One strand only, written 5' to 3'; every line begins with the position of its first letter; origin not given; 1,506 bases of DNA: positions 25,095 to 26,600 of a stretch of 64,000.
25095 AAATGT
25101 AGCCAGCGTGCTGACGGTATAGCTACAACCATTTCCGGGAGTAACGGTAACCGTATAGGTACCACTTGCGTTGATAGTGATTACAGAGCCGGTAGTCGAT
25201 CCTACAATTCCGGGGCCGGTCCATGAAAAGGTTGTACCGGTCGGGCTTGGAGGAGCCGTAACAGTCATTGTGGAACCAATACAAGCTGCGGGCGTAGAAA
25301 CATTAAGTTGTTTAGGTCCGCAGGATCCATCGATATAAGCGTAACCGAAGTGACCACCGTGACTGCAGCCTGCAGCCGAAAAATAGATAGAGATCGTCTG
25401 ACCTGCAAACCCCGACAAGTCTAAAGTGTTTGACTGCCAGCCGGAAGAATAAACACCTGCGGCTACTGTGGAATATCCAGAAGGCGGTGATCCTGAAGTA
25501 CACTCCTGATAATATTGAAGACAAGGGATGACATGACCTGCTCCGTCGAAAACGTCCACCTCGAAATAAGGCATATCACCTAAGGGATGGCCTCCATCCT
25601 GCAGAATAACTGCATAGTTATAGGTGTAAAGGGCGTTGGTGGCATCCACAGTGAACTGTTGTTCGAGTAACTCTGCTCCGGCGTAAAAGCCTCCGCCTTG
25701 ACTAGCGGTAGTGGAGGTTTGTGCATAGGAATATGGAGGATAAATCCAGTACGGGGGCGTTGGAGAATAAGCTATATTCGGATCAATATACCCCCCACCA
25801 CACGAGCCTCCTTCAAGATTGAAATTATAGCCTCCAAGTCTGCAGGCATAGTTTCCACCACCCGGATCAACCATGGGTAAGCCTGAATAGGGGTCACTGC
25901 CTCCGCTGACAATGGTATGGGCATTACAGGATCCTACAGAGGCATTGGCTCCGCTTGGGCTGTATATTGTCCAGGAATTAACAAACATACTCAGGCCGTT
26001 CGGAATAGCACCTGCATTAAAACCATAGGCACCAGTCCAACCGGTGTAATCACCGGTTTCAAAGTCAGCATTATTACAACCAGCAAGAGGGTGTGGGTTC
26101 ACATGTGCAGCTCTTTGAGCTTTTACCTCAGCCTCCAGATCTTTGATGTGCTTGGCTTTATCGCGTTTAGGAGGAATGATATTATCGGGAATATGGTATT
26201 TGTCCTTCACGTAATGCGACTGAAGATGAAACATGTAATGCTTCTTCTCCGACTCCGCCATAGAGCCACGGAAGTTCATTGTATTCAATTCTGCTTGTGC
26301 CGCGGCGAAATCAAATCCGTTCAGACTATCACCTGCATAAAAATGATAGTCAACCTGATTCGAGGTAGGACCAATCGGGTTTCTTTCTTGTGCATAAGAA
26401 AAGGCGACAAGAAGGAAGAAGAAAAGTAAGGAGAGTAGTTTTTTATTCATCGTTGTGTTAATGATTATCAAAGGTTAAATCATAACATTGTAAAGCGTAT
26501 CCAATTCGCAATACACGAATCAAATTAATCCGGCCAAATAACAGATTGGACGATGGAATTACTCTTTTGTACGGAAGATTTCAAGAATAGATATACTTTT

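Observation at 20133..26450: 2105-aa SprB-repeat adhesin with a type-B T9SS CTD but no adjacent PorP/SprF-type partner gene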

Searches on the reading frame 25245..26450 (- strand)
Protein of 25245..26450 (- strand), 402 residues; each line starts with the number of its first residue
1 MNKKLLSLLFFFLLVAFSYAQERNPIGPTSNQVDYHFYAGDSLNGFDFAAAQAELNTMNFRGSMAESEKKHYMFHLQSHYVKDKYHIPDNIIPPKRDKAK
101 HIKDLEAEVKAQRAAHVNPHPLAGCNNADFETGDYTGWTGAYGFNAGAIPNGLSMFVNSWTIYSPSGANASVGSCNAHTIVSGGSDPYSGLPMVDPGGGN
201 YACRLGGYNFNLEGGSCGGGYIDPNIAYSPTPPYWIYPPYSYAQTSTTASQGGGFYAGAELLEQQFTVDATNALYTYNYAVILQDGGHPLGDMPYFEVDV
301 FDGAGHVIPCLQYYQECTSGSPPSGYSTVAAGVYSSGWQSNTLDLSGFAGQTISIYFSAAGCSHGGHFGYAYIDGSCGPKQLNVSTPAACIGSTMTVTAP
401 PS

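Call 18: find_homologous_proteins(query=window:25245-26450:-, max_evalue=0.001)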
Query seq(402 aa) (402 aa): 23 proteins with E <= 0.001 among 4200 candidates.
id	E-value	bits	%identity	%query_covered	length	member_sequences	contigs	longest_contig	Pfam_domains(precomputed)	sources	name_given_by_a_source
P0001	2.4e-125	437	63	78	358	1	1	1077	-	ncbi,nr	ncbi:MAG TPA: hypothetical protein VNZ86_19280, partial [Bacteroidia bacterium]|nr:hypothetical prot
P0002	9.4e-78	280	42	96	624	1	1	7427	PF13573.13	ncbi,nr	ncbi:MAG TPA: SprB repeat-containing protein, partial [Bacteroidia bacterium]|nr:SprB repeat-contain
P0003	7.8e-66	241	41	86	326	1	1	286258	-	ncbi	ncbi:MAG: hypothetical protein ACHQRM_00005, partial [Bacteroidia bacterium]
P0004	2.8e-52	196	34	100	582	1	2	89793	PF13573.13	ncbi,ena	-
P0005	4.8e-47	179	42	69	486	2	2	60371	PF18962.8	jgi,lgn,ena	jgi:hypothetical protein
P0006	7.7e-46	175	40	69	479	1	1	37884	PF18962.8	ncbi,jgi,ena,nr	ncbi:MAG TPA: T9SS type A sorting domain-containing protein [Bacteroidia bacterium]|nr:T9SS type A s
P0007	6.1e-44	169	33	99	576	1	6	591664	PF18962.8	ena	-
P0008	2.6e-41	160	38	82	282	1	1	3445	-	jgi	jgi:hypothetical protein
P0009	2.3e-40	157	31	94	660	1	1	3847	PF13585.13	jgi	jgi:hypothetical protein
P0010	2.3e-26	111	32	77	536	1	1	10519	PF00801.27,PF18962.8,PF18911.7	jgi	jgi:PKD repeat protein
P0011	1.0e-22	99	27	84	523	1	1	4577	PF18962.8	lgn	-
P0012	5.6e-20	90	30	69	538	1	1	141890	PF00801.27,PF13585.13,PF18911.7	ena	-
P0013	2.3e-19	88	31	63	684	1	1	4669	PF00801.27,PF18911.7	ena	-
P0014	1.4e-18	85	39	36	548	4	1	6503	PF00801.27,PF13585.13,PF18911.7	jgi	jgi:gliding motility-associated-like protein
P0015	2.1e-18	85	30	69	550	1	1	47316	PF00801.27,PF13585.13,PF18911.7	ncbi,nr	ncbi:MAG: gliding motility-associated C-terminal domain-containing protein [Bacteroidales bacterium]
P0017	4.2e-15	74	39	36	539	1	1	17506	PF00801.27,PF13585.13,PF18911.7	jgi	jgi:gliding motility-associated-like protein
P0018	8.3e-15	73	37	36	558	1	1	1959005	PF13585.13,PF19081.7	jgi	jgi:gliding motility-associated-like protein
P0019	3.9e-14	71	29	64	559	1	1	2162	PF00801.27,PF13585.13,PF18911.7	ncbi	-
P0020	3.4e-12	64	29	56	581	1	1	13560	PF13585.13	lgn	-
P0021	1.4e-11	62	27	68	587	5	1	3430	PF13585.13,PF19081.7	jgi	jgi:gliding motility-associated-like protein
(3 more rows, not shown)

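Call 25: find_encoding_contigs(protein=P0004, flank=8000, max_places=2)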
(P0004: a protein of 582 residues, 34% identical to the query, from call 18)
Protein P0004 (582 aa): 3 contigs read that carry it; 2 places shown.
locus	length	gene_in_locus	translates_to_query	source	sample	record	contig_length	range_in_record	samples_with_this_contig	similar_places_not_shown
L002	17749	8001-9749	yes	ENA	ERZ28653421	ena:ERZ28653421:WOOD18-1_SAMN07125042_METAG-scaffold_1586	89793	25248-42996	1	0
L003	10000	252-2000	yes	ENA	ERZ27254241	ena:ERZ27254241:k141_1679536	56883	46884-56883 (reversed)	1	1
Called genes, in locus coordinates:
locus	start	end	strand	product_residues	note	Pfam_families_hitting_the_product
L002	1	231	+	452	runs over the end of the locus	PF00202:Aminotran_3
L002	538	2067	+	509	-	PF02133:Transp_cyt_pur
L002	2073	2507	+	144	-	PF00383:dCMP_cyt_deam_1, PF14437:MafB19-deam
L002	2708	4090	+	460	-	PF01979:Amidohydro_1, PF07969:Amidohydro_3 (weak)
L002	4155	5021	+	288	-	PF00795:CN_hydrolase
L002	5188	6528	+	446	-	PF14691:Fer4_20, PF00890:FAD_binding_2 (weak), PF01266:DAO (weak), PF01494:FAD_binding_3 (weak), PF03486:HI0933_like (weak), PF07992:Pyr_redox_2, PF12831:FAD_oxidored (weak), PF13450:NAD_binding_8, +5 more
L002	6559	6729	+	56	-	-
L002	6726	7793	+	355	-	PF01180:DHO_dh, PF01207:Dus, PF00037:Fer4 (faint), PF12797:Fer4_2 (faint), PF12837:Fer4_6 (weak), PF12838:Fer4_7, PF13237:Fer4_10 (faint), PF14697:Fer4_21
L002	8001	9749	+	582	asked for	PF13573:SprB (weak)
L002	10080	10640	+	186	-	-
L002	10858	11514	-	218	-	PF01370:Epimerase (weak), PF13460:NAD_binding_10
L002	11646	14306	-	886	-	PF00521:DNA_topoisoIV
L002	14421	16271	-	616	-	PF02518:HATPase_c, PF13589:HATPase_c_3 (weak), PF00204:DNA_gyraseB, PF01751:Toprim, PF00986:DNA_gyraseB_C (faint)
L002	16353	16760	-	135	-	-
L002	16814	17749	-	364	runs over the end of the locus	PF01926:MMR_HSR1, PF02421:FeoB_N, PF06071:YchF-GTPase_C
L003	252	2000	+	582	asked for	PF13573:SprB (weak)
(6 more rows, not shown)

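Call 27: find_encoding_contigs(protein=P0012, flank=6000, max_places=1)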
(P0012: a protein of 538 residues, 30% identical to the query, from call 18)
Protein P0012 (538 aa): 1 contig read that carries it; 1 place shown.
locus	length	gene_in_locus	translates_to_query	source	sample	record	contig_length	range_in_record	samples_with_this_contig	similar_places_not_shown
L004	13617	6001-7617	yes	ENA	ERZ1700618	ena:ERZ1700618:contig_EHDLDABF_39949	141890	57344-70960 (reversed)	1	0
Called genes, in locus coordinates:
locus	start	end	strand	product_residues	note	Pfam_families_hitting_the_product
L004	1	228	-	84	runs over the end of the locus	PF10509:GalKase_gal_bdg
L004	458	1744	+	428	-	PF22666:Glyco_hydro_2_N2, PF00703:Glyco_hydro_2 (weak)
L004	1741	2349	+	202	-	-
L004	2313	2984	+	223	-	PF17786:Mannosidase_ig, PF17753:Ig_mannosidase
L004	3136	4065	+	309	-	PF17678:Glyco_hydro_92N, PF07971:Glyco_hydro_92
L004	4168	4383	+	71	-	PF07971:Glyco_hydro_92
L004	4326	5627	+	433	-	PF07971:Glyco_hydro_92, PF13287:Fn3_assoc, PF13290:CHB_HEX_C_1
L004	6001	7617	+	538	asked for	PF18911:PKD_4, PF00801:PKD, PF13585:CHU_C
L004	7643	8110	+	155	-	PF02142:MGS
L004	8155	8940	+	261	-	PF00892:EamA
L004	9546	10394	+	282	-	PF09471:Peptidase_M64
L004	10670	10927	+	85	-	-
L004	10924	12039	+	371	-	PF13802:Gal_mutarotas_2, PF01055:Glyco_hydro_31_2nd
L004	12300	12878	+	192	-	PF21365:Glyco_hydro_31_3rd, PF17137:DUF5110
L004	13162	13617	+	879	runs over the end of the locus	PF01841:Transglut_core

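Call 28: find_encoding_contigs(protein=P0018, flank=6000, max_places=1)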
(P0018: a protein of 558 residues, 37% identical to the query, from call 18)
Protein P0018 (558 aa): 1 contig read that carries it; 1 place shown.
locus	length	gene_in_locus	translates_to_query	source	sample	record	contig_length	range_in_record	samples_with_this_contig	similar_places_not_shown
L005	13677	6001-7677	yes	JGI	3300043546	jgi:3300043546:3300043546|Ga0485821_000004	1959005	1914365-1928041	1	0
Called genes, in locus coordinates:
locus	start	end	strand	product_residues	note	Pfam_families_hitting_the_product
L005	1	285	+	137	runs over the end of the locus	-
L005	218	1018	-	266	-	-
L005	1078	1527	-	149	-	-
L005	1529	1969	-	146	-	PF06271:RDD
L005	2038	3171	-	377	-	PF05343:Peptidase_M42, PF01546:Peptidase_M20, PF04389:Peptidase_M28 (weak)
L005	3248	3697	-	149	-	-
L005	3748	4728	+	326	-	PF04443:LuxE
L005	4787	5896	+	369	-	PF01103:Omp85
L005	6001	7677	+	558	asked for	PF19081:Ig_7 (faint), PF13585:CHU_C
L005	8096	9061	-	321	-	-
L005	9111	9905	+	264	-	PF00303:Thymidylat_synt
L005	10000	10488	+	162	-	PF00186:DHFR_1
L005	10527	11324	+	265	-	PF13578:Methyltransf_24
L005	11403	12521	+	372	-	PF05222:AlaDh_PNT_N, PF02826:2-Hacid_dh_C (faint), PF01262:AlaDh_PNT_C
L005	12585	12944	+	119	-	PF12769:PNTB_4TM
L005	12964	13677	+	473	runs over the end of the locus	PF02233:PNTB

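Call 29: find_encoding_contigs(protein=P0015, flank=6000, max_places=1)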
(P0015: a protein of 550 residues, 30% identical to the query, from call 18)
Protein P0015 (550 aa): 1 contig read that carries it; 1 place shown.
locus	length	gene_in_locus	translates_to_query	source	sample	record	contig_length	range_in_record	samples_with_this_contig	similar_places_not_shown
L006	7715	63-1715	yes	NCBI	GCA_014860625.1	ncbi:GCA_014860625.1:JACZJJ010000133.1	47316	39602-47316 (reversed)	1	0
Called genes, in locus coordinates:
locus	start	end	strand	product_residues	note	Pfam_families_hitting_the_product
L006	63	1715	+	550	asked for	PF00801:PKD, PF18911:PKD_4, PF13585:CHU_C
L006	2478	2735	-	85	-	-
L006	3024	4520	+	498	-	PF00309:Sigma54_AID, PF04963:Sigma54_CBD, PF04552:Sigma54_DBD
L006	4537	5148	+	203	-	-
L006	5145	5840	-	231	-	-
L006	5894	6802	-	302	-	-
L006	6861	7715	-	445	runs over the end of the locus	PF07690:MFS_1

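Call 30: predict_structure(alignment_id=A1)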
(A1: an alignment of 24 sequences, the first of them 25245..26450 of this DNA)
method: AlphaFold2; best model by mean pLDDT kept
length: 402 residues; sequences in the alignment: 24
mean_pLDDT: 72.9   pTM: 0.64
mean pLDDT of the five models: 72.9, 72.0, 71.1, 69.1, 68.5
residues with pLDDT >= 90: 91; 70-90: 154; 50-70: 85; < 50: 72
segments of 3 or more residues with pLDDT < 50: 21-40, 90-96, 112-121, 149-152, 218-221, 227-233, 239-253
pLDDT, mean of each block of 10 residues (from residue 1): 76 69 41 39 76 84 70 79 67 50 59 43 77 89 69 63 69 76 89 89 84 52 47 49 40 62 93 93 89 88 81 85 90 93 93 93 84 92 64 70 59
secondary structure, 60 per line:
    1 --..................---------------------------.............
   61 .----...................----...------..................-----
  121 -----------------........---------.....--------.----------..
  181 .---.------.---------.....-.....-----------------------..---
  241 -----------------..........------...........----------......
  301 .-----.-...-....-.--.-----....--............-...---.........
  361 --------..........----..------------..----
elements in order: H3-20 H48-61 H66-84 H98-115 E138-145 E155-159 E179-181 E202-206 H208-212 E258-267 E274-284 E295-301 E313-316 E327-330 E333-344 E352-360 E369-378

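Call 31: search_protein_families(library=pfam, proteins=[L005:8096-9061:-, L006:5894-6802:-, L006:5145-5840:-, L002:10080-10640:+], max_evalue=1)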
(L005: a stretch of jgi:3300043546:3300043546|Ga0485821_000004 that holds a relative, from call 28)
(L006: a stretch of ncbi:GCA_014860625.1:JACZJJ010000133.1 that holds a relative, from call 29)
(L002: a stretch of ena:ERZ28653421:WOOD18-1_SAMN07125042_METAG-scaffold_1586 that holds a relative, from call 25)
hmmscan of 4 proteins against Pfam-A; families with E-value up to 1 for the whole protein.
L005:8096-9061:- (321 aa): 0 families

L006:5894-6802:- (302 aa): 2 families
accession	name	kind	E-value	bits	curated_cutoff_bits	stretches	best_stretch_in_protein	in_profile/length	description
PF12804.13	NTP_transf_3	-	0.00026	21.6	27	1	6-55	2-49/160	MobA-like NTP transferase domain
PF00483.29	NTP_transferase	-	0.0012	19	21.2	1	6-164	3-149/245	Nucleotidyl transferase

L006:5145-5840:- (231 aa): 1 family
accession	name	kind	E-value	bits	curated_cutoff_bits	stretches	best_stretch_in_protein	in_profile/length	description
PF03905.18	Corona_NS4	-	0.38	11.2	25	0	44-70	21-45/45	Coronavirus non-structural protein NS4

L002:10080-10640:+ (186 aa): 1 family
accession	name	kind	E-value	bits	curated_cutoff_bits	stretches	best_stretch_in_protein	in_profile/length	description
PF05690.20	ThiG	-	0.12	12.1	23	1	2-109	7-115/247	Thiazole biosynthesis protein ThiG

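Call 55: search_protein_families(library=pfam, alignment_id=A3, max_evalue=0.001)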
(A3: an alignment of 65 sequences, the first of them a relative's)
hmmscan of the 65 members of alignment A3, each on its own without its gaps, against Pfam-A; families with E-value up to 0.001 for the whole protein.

A. member 1, L004:8155-8940:+ (261 aa): 1 family
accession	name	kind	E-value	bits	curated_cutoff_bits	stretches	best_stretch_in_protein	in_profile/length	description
PF00892.27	EamA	-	2.9e-25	89.6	28.2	3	1-49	6-54/135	EamA-like transporter family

B. families by the number of members that match (of 65 scanned): 136 families (the first 25 are shown)
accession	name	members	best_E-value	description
PF11751.14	PorP_SprF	4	1.1e-75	Type IX secretion system membrane protein PorP/SprF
PF00072.30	Response_reg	4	7.4e-30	Response regulator receiver domain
PF01553.26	Acyltransferase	4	1.5e-25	Acyltransferase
PF02742.21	Fe_dep_repr_C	3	1.9e-33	Iron dependent repressor, metal binding and dimerisation domain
PF00486.34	Trans_reg_C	3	2.1e-25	Transcriptional regulatory protein, C terminal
PF04545.22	Sigma70_r4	3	5.5e-19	Sigma-70, region 4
PF03167.25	UDG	3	1.6e-18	Uracil DNA glycosylase superfamily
PF01325.25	Fe_dep_repress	3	5.6e-16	Iron dependent repressor, N-terminal DNA binding domain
PF04023.20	FeoA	3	1.3e-13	FeoA domain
PF13561.12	adh_short_C2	2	5e-70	Enoyl-(Acyl carrier protein) reductase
PF00106.31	adh_short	2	3.8e-61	short chain dehydrogenase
PF01926.29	MMR_HSR1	2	2.5e-56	50S ribosome-binding GTPase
PF02384.22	N6_Mtase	2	1e-30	N-6 DNA Methylase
PF02421.24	FeoB_N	2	8.7e-27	Ferrous iron transport protein B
PF00009.33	GTP_EFTU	2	1.6e-23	Elongation factor Tu GTP binding domain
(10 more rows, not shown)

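Call 71: fold_search(model_id=the predicted structure, library=pdb)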
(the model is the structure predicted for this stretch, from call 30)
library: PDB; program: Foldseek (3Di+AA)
matches with E <= 10: 1531; with E <= 0.001: 10
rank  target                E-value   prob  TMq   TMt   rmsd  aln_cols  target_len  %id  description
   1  2xom_A                1.0e-05  1.00  0.27  0.66   5.8       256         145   12  Atomic resolution structure of TmCBM61 in complex with beta-1,4- galactotriose (released 2010-09-08)
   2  2xon_L                2.0e-05  1.00  0.29  0.70   4.3       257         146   12  Structure of TmCBM61 in complex with beta-1,4-galactotriose at 1.4 A resolution (released 2010-09-08)
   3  8iqe_C                2.3e-05  1.00  0.22  0.17   7.7       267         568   10  Crystal structure of tetrameric K2-2 TSP (released 2024-02-21)
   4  8iqe_A                8.8e-05  1.00  0.24  0.18   7.7       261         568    9  Crystal structure of tetrameric K2-2 TSP (released 2024-02-21)
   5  8iq9_B                1.0e-04  1.00  0.22  0.17   8.2       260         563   10  Crystal structure of trimeric K2-2 TSP in complex with tetrasaccharide and octasaccharide (released 2024-02-21)
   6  8iqe_D                2.2e-04  1.00  0.23  0.18   7.6       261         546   10  Crystal structure of tetrameric K2-2 TSP (released 2024-02-21)
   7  8iq9_A                2.2e-04  1.00  0.24  0.18   7.4       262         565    9  Crystal structure of trimeric K2-2 TSP in complex with tetrasaccharide and octasaccharide (released 2024-02-21)
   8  8iqe_B                2.5e-04  1.00  0.24  0.19   7.3       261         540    9  Crystal structure of tetrameric K2-2 TSP (released 2024-02-21)
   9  2c9a_A                8.2e-04  0.99  0.20  0.29   9.9       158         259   16  Crystal structure of the MAM-Ig module of receptor protein tyrosine phosphatase mu (released 2006-01-19)
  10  8okh_B                9.1e-04  0.99  0.17  0.35   7.1       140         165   11  Crystal structure of Bdellovibrio bacteriovorus Bd1399 (released 2023-10-25)
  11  4yu5_A                1.0e-03  1.00  0.21  0.13  11.1       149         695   16  Crystal structure of selenomethionine variant of Bacillus anthracis immune inhibitor A2 peptidase zymogen (released 2015-10-28)
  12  8iq5_A                1.1e-03  0.99  0.22  0.17   7.9       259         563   10  Crystal structure of trimeric K2-2 TSP (released 2024-02-21)
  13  8xmz_A                1.2e-03  0.99  0.21  0.48   7.7       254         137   11  Crystal structure of a novel porphyran-binding carbohydrate binding module (released 2024-01-17)
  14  8iq5_D                1.2e-03  0.99  0.23  0.18   7.5       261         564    9  Crystal structure of trimeric K2-2 TSP (released 2024-02-21)
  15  3fhq_F                1.5e-03  0.97  0.19  0.14   7.9       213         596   14  Structure of endo-beta-N-acetylglucosaminidase A (released 2009-05-05)
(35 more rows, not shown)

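Call 90: search_protein_representatives(alignment_id=A1)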
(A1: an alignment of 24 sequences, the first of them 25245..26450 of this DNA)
Query: 24 sequences, 534 profile positions. Proteins with E-value up to 0.001 (for the whole library): 199135; up to 1e-10: 137833; up to 1e-30: 49387. The best 150 are listed.
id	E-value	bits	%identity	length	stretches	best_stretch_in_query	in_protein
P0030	0.0e+00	1730.1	-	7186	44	230-459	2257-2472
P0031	0.0e+00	1636.0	-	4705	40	233-414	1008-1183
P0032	0.0e+00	1505.9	-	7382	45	246-523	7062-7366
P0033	0.0e+00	1485.5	-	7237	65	428-533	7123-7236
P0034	0.0e+00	1343.1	-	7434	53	232-391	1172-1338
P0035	0.0e+00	1339.9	-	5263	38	278-533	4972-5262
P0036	0.0e+00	1337.6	-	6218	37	243-456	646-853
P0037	0.0e+00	1332.2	-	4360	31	223-443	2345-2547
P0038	0.0e+00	1259.1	-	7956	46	233-534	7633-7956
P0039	0.0e+00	1243.3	-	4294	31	1-387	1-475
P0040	0.0e+00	1241.2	-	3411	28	223-534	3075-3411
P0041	0.0e+00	1231.0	-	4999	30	237-533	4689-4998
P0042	0.0e+00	1228.7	-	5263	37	297-523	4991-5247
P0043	0.0e+00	1226.3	-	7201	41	234-457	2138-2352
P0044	0.0e+00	1221.3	-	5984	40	277-520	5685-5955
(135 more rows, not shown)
